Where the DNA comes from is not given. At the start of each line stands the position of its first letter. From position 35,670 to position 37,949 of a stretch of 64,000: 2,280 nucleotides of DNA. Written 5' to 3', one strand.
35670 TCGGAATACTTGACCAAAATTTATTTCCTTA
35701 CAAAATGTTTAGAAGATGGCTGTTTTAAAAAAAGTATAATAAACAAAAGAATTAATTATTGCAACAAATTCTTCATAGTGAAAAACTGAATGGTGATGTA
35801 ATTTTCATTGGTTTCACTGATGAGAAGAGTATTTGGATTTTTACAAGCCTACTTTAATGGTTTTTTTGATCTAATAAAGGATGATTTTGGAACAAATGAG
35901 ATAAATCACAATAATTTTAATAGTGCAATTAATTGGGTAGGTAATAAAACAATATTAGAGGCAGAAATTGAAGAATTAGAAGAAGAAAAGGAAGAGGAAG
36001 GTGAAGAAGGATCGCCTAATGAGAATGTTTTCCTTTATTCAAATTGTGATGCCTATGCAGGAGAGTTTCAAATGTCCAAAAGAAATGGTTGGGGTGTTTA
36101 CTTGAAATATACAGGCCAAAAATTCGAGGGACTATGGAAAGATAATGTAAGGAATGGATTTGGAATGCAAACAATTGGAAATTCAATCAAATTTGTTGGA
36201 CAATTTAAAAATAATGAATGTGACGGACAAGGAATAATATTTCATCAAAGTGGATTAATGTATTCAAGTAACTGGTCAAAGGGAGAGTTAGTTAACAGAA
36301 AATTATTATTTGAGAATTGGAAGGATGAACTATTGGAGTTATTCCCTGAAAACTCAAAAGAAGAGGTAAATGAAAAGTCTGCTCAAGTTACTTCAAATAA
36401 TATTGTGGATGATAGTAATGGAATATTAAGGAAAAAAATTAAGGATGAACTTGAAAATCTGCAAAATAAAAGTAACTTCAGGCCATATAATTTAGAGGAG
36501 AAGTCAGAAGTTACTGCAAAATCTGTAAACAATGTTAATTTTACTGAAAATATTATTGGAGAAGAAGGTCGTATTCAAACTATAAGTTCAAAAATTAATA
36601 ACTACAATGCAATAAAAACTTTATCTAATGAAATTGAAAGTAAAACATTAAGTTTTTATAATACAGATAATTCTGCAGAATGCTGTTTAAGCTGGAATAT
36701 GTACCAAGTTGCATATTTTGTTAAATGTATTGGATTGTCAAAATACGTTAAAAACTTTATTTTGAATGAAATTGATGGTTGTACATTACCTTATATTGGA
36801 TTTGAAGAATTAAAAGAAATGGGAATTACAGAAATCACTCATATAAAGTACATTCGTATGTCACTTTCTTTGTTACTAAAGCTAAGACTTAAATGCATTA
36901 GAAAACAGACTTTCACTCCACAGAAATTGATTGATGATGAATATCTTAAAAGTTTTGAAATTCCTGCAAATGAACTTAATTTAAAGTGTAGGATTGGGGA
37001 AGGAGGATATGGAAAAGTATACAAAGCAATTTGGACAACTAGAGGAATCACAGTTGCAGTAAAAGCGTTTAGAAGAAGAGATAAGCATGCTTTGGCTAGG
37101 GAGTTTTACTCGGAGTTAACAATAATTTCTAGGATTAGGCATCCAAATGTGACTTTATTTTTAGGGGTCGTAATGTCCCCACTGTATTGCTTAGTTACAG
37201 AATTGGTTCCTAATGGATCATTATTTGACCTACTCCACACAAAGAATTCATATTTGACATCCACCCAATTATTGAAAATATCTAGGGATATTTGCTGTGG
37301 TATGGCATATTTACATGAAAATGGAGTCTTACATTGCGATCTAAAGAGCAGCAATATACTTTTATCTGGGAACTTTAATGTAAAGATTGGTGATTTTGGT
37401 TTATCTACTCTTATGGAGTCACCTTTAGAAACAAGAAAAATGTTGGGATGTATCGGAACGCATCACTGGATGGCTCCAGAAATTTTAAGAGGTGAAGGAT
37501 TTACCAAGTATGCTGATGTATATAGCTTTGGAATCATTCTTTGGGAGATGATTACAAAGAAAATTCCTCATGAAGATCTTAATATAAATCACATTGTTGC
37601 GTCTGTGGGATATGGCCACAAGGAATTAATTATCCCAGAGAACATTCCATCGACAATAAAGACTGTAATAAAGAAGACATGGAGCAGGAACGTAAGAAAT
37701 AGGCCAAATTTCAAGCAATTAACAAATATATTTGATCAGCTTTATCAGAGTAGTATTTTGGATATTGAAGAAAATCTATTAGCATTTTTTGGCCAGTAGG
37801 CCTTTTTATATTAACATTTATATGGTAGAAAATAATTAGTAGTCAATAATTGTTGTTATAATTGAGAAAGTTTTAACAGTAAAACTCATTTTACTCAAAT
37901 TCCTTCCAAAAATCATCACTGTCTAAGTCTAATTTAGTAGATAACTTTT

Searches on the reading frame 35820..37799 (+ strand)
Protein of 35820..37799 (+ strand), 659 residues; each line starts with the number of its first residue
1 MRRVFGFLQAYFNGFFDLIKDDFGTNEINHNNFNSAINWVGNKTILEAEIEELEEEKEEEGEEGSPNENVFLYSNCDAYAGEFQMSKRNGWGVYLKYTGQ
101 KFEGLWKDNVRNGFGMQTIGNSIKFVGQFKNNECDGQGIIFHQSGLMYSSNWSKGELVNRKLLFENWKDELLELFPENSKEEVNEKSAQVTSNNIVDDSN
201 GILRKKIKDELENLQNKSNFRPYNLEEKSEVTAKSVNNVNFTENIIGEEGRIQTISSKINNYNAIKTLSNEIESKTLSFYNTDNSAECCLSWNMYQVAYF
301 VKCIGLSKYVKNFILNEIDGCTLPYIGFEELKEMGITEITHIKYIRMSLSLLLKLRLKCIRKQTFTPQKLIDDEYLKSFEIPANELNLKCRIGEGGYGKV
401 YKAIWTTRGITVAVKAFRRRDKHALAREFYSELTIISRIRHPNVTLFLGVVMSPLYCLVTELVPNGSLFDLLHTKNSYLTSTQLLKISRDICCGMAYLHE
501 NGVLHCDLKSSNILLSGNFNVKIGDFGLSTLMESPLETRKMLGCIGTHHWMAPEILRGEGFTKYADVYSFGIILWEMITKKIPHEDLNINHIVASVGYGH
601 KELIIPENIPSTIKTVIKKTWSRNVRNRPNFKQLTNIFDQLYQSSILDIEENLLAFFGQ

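Call 8: search_protein_families(library=pfam, proteins=[window:35820-37799:+])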
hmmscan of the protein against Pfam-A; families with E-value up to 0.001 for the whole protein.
window:35820-37799:+ (659 aa): 7 families
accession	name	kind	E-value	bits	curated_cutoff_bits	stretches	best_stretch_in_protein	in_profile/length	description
PF07714.23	PK_Tyr_Ser-Thr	-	1.3e-63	215.1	23.1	1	387-636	2-256/258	Protein tyrosine and serine/threonine kinase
PF00069.31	Pkinase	-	3.2e-56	191.1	31.7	1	389-635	4-258/263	Protein kinase domain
PF00536.37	SAM_1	-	7.2e-10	39.5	23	1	292-349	3-60/64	SAM domain (Sterile alpha motif)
PF07647.24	SAM_2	-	1e-08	35.7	20.5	1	291-343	3-56/66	SAM domain (Sterile alpha motif)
PF02493.26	MORN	-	8.7e-05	22.6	22.5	0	102-118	1-17/23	MORN repeat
PF03109.22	ABC1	-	0.00019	21.1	22.9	0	457-532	144-217/244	ABC1 atypical kinase-like domain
PF17667.7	Pkinase_fungal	-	0.00073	18.8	24.1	1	480-571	284-380/387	Fungal protein kinase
